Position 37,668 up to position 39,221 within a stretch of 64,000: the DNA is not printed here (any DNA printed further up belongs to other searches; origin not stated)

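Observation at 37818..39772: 417-aa protein with C-terminal PD-(D/E)xK nuclease-like core plus a 200-aa downstream partner of unknown family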

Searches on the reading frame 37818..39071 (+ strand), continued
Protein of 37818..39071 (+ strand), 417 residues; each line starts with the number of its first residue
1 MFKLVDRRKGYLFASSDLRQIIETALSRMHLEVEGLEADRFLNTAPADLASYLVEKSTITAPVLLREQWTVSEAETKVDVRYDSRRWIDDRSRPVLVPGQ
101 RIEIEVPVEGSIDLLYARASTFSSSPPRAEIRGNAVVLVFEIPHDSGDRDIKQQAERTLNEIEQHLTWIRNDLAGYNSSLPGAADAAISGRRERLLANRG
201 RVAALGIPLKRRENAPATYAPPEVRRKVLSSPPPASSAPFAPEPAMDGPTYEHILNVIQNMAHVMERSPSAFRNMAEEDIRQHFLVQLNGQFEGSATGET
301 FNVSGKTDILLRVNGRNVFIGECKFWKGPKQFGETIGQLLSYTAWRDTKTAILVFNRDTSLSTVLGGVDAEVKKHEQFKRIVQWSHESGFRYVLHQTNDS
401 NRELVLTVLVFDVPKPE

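Call 53: search_protein_families(library=padloc, alignment_id=A4, max_evalue=0.00001)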
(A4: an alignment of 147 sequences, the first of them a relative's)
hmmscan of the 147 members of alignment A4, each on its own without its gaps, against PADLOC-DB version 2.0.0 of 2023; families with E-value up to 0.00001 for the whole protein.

A. member 1, L073:4450-5244:- (265 aa): 2 families
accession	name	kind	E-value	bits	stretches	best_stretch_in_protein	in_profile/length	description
PDLC00609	ZorB1|ZorB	-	1.3e-07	29.4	1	89-209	78-215/232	MotB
PDLC00651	ZorB3|ZorB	-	3.1e-06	24.8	1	102-206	87-200/215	MotB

B. families by the number of members that match (of 147 scanned): 239 families (the first 25 are shown)
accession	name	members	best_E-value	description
PDLC00097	GajA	4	3.4e-269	AAA ATPase domain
PDLC00090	GajA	4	1.9e-248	AAA ATPase domain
PDLC00102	GajA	4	4.2e-189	AAA ATPase domain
PDLC00098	GajA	4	4.1e-174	AAA ATPase domain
PDLC00061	GajA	4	1.3e-137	AAA ATPase domain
PDLC00070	GajA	4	6.6e-43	AAA ATPase domain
PDLC00096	GajA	4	1.6e-30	AAA ATPase domain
PDLC00094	GajA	4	2.9e-28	AAA ATPase domain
PDLC00091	GajA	4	5.2e-28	AAA ATPase domain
PDLC00071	GajA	4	5.8e-28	AAA ATPase domain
PDLC00069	GajA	4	9.4e-28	AAA ATPase domain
PDLC00077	GajA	4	7.7e-26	AAA ATPase domain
PDLC00067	GajA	4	1.6e-25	AAA ATPase domain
PDLC00081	GajA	4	4.6e-25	AAA ATPase domain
PDLC00066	GajA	4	5e-25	AAA ATPase domain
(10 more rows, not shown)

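Call 64: fold_search(model_id=the predicted structure, library=viral)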
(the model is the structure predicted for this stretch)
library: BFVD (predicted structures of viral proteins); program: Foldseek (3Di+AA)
matches with E <= 10: 624; with E <= 0.001: 0
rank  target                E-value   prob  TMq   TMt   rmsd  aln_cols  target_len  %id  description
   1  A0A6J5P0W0            9.1e-03  0.87  0.17  0.26  20.6       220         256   10  HTH_XRE domain containing protein [uncultured Caudovirales phage]
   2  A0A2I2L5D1            1.5e-02  0.35  0.14  0.18  25.9       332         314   10  RNA polymerase subunit 5 RPB5 [Orpheovirus IHUMI-LCC2]
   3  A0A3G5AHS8            1.8e-02  0.23  0.09  0.17  27.6       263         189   12  Uncharacterized protein [Solivirus sp.]
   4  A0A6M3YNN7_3          2.5e-02  0.33  0.16  0.08  22.6       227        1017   12  Polyprotein [Riboviria sp.]
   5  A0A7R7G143            3.4e-02  0.12  0.09  0.11  34.2       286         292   12  (no name in the UniProt tables at hand)
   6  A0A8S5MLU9            3.6e-02  0.35  0.11  0.23  14.3       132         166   10  VOC domain-containing protein (Fragment) [Myoviridae sp. ctzyI3]
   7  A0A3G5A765            3.6e-02  0.33  0.16  0.12  25.8       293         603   11  C2H2-type domain-containing protein [Harvfovirus sp.]
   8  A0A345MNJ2            3.6e-02  0.30  0.11  0.16  15.8       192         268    8  (no name in the UniProt tables at hand)
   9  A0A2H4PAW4            5.7e-02  0.99  0.19  0.13   3.6       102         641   17  (no name in the UniProt tables at hand)
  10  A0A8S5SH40            6.0e-02  0.63  0.15  0.17  12.2       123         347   21  Endonuclease-like protein [Siphoviridae sp. ctBCr48]
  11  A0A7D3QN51            6.0e-02  0.14  0.10  0.19  14.8       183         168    9  (no name in the UniProt tables at hand)
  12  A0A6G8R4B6            6.4e-02  0.21  0.10  0.17  27.6       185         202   10  (no name in the UniProt tables at hand)
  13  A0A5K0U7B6            6.4e-02  0.15  0.10  0.19  18.4       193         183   11  DUF3592 domain-containing protein [Yasminevirus sp. GU-2018]
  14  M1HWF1                8.0e-02  0.28  0.13  0.11  15.5       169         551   14  (no name in the UniProt tables at hand)
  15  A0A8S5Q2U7            9.5e-02  0.33  0.13  0.28  15.5       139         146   10  DNA mismatch endonuclease [Siphoviridae sp. ctLqe90]
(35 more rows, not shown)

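Call 66: search_dna_similar(query=window:37818-39071:+, collection=plasmids, mode=protein, max_rows=15)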
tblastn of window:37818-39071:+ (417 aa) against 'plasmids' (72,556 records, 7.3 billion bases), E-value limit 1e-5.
Records with a match: 23; places in all: 24; records where one place covers at least 80% of the query: 13.
Best place of each record, by identity: <60% 23.
By first word of the organism name: Rhizobium 3; Streptomyces 3; Spiroplasma 3; Deinococcus 2; Thauera 1; Paludisphaera 1; Nostoc 1; Pseudonocardia 1; Haloplanus 1; Halobaculum 1; and 6 more.
By predicted mobility (MOB-suite, as given by PLSDB): non-mobilizable 14; conjugative 6; mobilizable 3.
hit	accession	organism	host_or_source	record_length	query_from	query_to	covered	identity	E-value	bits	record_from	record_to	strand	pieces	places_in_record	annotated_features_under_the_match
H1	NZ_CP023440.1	Thauera sp. K11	cell culture,sludge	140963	1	416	100%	59.4%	7e-158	499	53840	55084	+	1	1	hypothetical protein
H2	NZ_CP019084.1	Paludisphaera borealis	-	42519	4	414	99%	42.7%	3e-88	300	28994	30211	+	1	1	hypothetical protein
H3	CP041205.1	Rhizobium sp. NIBRBAC000502774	Genome assembly,Coal mine soil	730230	12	417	97%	41.9%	1e-91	309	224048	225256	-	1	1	hypothetical protein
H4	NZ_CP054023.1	Rhizobium indicum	Pisum sativum l. (pea),Pure culture,Pea ...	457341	2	415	99%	41.0%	3e-94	317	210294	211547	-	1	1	hypothetical protein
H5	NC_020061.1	Rhizobium tropici CIAT 899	Phaseolus vulgaris root nodule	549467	6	415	98%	40.0%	2e-87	297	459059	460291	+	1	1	hypothetical protein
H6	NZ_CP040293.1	Nostoc sp. C057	Phaeoceros,pure culture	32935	12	414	97%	39.6%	4e-81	279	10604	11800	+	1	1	hypothetical protein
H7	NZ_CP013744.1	Streptomyces sp. CdTB01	soil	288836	5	416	99%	34.0%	5e-64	229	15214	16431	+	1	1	hypothetical protein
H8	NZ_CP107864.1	Streptomyces europaeiscabiei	-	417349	8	411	97%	34.6%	7e-55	203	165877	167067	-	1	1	hypothetical protein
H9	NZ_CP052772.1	Pseudonocardia alni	Cell culture,soil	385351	11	414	97%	32.0%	1e-46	179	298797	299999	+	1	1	hypothetical protein | transglycosylase family protein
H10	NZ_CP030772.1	Streptomyces sp. YIM 121038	pure culture,soil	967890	13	414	96%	31.9%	5e-52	194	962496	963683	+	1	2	hypothetical protein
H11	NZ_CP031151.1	Haloplanus rubicundus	solar salt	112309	12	414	97%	26.2%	8e-37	150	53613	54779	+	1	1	hypothetical protein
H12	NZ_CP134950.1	Halobaculum sp. XH14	cell culture,sediment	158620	11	378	88%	28.6%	3e-33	139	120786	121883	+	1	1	hypothetical protein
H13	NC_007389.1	Spiroplasma citri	-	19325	13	414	96%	26.0%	3e-36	148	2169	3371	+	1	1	hypothetical protein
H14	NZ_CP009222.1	Corynebacterium deserti GIMN1.010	mixed sand sample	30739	95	409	76%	31.9%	2e-41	164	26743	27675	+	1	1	hypothetical protein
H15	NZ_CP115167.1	Deinococcus aquaticus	Freshwater stream system, activated ...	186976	98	417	77%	29.5%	3e-29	128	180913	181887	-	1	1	hypothetical protein (x2)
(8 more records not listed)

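Call 67: search_dna_similar(query=window:37818-39071:+, collection=phages, mode=protein, max_rows=10)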
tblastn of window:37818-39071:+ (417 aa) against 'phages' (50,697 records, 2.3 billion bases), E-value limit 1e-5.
Records with a match: 2; places in all: 2; records where one place covers at least 80% of the query: 2.
Best place of each record, by identity: <60% 2.
By first word of the organism name: phage 1; Bacteriophage 1.
By host as written in the record: - 2.
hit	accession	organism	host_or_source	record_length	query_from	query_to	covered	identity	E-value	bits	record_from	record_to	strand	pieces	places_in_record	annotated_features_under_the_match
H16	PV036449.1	phage NatCom_35866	human feces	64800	12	413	96%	28.5%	5e-40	158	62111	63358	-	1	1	hypothetical protein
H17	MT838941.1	Bacteriophage sp.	human fecal samples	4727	12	417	97%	22.8%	1e-25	115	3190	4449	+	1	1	record has no annotation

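Call 68: get_annotated_region(hit=H1, flank=6000)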
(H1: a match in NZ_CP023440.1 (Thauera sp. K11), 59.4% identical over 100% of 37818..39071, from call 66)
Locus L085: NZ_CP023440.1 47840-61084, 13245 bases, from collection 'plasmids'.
description: Thauera sp. K11 plasmid pTX1, complete sequence
organism: Thauera sp. K11 (NCBI taxid 2005884)
taxonomy: Bacteria; Pseudomonadota; Betaproteobacteria; Rhodocyclales; Zoogloeaceae; Thauera; Thauera sp. K11
host: -; source: cell culture,sludge; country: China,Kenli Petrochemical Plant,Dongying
typing (MOB-suite, as given by PLSDB): conjugative; relaxase MOBP; mating-pair formation MPF_T
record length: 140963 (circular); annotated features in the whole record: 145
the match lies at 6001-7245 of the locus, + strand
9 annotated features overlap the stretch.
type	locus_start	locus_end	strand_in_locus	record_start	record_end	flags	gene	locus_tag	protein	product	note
CDS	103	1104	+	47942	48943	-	-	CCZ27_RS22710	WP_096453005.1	restriction endonuclease subunit S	GO:0006304 - DNA modification [Evidence IEA]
CDS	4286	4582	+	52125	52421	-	-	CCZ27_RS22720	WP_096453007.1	type II toxin-antitoxin system RelE/ParE family toxin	-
CDS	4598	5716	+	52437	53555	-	-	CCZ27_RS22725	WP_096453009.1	HigA family addiction module antitoxin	-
CDS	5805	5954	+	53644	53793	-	-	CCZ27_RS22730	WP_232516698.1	hypothetical protein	-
CDS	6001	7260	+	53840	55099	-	-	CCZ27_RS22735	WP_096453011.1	hypothetical protein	-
CDS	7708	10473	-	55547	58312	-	-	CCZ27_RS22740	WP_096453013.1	tetratricopeptide repeat protein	-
CDS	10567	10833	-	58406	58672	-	-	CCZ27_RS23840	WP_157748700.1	hypothetical protein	-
CDS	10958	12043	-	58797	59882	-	-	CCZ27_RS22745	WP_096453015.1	IS5 family transposase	-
CDS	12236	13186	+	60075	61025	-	-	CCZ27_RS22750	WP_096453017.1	restriction endonuclease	GO:0009307 - DNA restriction-modification system [Evidence IEA]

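Call 69: get_annotated_region(hit=H16, flank=5000)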
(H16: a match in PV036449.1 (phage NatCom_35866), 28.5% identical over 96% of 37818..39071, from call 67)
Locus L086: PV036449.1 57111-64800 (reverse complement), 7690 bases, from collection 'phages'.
description: Phage NatCom_35866, complete genome.
organism: phage NatCom_35866 (NCBI taxid 3403549)
taxonomy: Viruses; Duplodnaviria; Heunggongvirae; Uroviricota; Caudoviricetes; Ca. Heliusvirales
host: -; source: human feces; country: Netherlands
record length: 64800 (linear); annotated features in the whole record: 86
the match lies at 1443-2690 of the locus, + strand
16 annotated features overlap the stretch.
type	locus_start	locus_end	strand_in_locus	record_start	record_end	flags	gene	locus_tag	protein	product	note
misc_feature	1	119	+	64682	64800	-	-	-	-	-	similar to hypothetical protein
CDS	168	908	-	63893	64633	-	-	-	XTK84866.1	hypothetical protein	-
CDS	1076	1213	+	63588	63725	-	-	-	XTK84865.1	hypothetical protein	-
CDS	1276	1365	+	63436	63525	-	-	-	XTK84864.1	hypothetical protein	-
CDS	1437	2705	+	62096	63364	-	-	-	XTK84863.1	hypothetical protein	-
CDS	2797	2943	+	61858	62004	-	-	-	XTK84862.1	hypothetical protein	-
CDS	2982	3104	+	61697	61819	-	-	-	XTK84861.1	transposase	-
CDS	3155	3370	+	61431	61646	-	-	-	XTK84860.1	transposase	-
CDS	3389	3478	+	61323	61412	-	-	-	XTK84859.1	hypothetical protein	-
CDS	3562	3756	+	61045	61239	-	-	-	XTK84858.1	hypothetical protein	-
CDS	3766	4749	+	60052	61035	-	-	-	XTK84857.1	hypothetical protein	-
CDS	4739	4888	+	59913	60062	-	-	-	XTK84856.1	hypothetical protein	-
CDS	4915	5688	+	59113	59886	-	-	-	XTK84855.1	hypothetical protein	-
CDS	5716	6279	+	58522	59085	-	-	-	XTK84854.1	hypothetical protein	-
CDS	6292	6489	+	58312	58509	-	-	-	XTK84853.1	hypothetical protein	-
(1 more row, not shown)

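Call 70: search_protein_families(library=pfam, alignment_id=A4, max_evalue=0.00001)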
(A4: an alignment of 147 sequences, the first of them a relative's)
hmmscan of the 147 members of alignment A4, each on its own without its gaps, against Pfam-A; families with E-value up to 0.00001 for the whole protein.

A. member 1, L073:4450-5244:- (265 aa): 1 family
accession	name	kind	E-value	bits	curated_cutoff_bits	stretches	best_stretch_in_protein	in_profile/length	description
PF00691.25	OmpA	-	1.8e-17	63.9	27.2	1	107-196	1-92/98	OmpA family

B. families by the number of members that match (of 147 scanned): 79 families (the first 25 are shown)
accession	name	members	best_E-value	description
PF13304.12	AAA_21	4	2.7e-18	AAA domain, putative AbiEii toxin, Type IV TA system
PF20469.4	OLD-like_TOPRIM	4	8.8e-16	Overcoming lysogenization defect protein-like, TOPRIM domain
PF01936.24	NYN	3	3.1e-38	NYN domain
PF13175.12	AAA_15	3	2.7e-18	AAA ATPase domain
PF13476.12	AAA_23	3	3.2e-14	AAA domain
PF02463.25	SMC_N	3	1.8e-13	RecF/RecN/SMC N terminal domain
PF01381.28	HTH_3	3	4.5e-08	Helix-turn-helix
PF13560.12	HTH_31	3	5.7e-08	Helix-turn-helix domain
PF11398.14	DUF2813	3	6e-08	Protein of unknown function (DUF2813)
PF03235.19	GmrSD_N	2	8.4e-38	GmrSD restriction endonuclease, N-terminal domain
PF00239.26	Resolvase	2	1.7e-37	Resolvase, N terminal domain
PF01935.23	DUF87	2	9.2e-28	Helicase HerA, central domain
PF06114.19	Peptidase_M78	2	7.4e-22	IrrE N-terminal-like domain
PF12872.13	OST-HTH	2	2.7e-17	OST-HTH/LOTUS domain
PF14355.11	Abi_C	2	2.4e-14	Abortive infection C-terminus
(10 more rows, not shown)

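Call 71: search_protein_families(library=pfam, proteins=[P0154, P0269, P0192, P0233, P0188, P0175], max_evalue=0.01)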
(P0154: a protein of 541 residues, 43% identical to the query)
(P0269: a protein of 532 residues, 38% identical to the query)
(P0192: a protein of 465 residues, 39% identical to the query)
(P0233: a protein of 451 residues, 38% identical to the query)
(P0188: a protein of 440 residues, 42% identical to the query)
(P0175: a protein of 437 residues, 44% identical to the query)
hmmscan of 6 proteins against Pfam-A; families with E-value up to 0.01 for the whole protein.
P0154 (541 aa): 0 families

P0269 (532 aa): 0 families

P0192 (465 aa): 0 families

P0233 (451 aa): 0 families

P0188 (440 aa): 0 families

P0175 (437 aa): 0 families

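Call 80: find_encoding_contigs(protein=P0041, flank=7000, max_places=1)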
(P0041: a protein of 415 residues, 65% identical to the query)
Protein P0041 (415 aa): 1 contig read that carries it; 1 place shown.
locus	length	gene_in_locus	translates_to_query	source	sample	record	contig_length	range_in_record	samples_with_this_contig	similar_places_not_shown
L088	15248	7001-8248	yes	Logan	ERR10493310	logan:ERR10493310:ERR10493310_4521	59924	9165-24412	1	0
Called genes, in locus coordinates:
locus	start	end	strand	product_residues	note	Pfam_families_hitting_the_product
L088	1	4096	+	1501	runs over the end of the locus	PF02384:N6_Mtase (weak), PF20473:MmeI_Mtase (weak), PF07669:Eco57I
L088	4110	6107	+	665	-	-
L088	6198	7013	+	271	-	PF13391:HNH_2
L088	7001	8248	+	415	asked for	-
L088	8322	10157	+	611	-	PF03235:GmrSD_N, PF07510:GmrSD_C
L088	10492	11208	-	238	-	-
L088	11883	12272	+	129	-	-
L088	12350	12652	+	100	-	-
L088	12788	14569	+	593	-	PF06048:DUF927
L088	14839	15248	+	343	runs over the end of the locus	PF05144:Phage_CRI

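Call 81: find_encoding_contigs(protein=P0084, flank=7000, max_places=1)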
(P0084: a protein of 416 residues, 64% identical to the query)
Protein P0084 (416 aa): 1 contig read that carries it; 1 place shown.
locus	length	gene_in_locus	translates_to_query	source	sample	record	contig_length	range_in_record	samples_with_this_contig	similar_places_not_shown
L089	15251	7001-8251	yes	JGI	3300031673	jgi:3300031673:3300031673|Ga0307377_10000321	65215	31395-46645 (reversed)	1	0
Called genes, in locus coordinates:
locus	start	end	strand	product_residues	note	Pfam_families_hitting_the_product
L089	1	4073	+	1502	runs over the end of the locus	PF02384:N6_Mtase (weak), PF20473:MmeI_Mtase, PF07669:Eco57I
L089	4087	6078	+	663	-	-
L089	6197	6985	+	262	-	PF13391:HNH_2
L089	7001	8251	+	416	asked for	-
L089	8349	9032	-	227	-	PF22187:DUF6946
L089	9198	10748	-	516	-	PF09823:DUF2357 (weak), PF04411:PDDEXK_7 (faint)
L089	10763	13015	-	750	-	-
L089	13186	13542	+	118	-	-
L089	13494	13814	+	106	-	-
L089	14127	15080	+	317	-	-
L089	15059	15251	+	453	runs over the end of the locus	-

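Call 82: find_encoding_contigs(protein=P0060, flank=7000, max_places=1)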
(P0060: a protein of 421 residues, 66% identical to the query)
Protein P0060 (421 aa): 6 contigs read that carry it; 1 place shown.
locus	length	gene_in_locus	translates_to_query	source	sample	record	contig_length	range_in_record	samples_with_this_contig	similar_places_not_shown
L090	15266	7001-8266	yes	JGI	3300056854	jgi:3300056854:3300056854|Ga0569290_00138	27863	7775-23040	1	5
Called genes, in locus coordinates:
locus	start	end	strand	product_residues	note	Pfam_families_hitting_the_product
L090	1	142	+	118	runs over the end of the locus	-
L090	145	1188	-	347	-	-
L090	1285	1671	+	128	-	-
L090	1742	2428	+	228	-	-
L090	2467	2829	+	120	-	-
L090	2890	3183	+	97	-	-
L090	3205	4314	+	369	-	-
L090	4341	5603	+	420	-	PF19955:EAD1, PF19960:EAD7 (weak)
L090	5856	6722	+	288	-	-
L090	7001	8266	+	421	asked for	-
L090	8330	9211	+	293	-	-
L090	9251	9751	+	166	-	-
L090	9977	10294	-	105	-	-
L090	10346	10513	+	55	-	-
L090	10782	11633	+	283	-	PF08274:Zn_Ribbon_YjdM (faint)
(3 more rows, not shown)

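Call 83: find_encoding_contigs(protein=P0008, flank=7000, max_places=1)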
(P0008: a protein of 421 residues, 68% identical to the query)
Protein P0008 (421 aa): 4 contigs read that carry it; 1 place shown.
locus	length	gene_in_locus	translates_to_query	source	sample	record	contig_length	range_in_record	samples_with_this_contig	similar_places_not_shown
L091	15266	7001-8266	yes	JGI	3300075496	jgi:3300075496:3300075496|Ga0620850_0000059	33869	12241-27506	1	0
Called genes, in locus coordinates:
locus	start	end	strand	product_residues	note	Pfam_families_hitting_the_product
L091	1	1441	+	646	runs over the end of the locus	PF16177:ACAS_N, PF00501:AMP-binding, PF13193:AMP-binding_C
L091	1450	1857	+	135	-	PF13366:PDDEXK_3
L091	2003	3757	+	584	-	PF00664:ABC_membrane, PF02463:SMC_N (weak), PF00005:ABC_tran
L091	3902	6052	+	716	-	PF00317:Ribonuc_red_lgN, PF02867:Ribonuc_red_lgC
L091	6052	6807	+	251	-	PF12637:TSCPD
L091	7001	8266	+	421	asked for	-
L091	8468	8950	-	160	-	PF00226:DnaJ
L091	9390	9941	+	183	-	PF13590:DUF4136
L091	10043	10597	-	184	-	PF01641:SelR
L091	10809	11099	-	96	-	-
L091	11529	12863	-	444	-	PF17767:NAPRTase_N, PF04095:NAPRTase, PF17956:NAPRTase_C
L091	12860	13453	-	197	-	PF00857:Isochorismatase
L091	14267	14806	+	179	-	-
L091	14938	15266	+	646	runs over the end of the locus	PF00330:Aconitase, PF00694:Aconitase_C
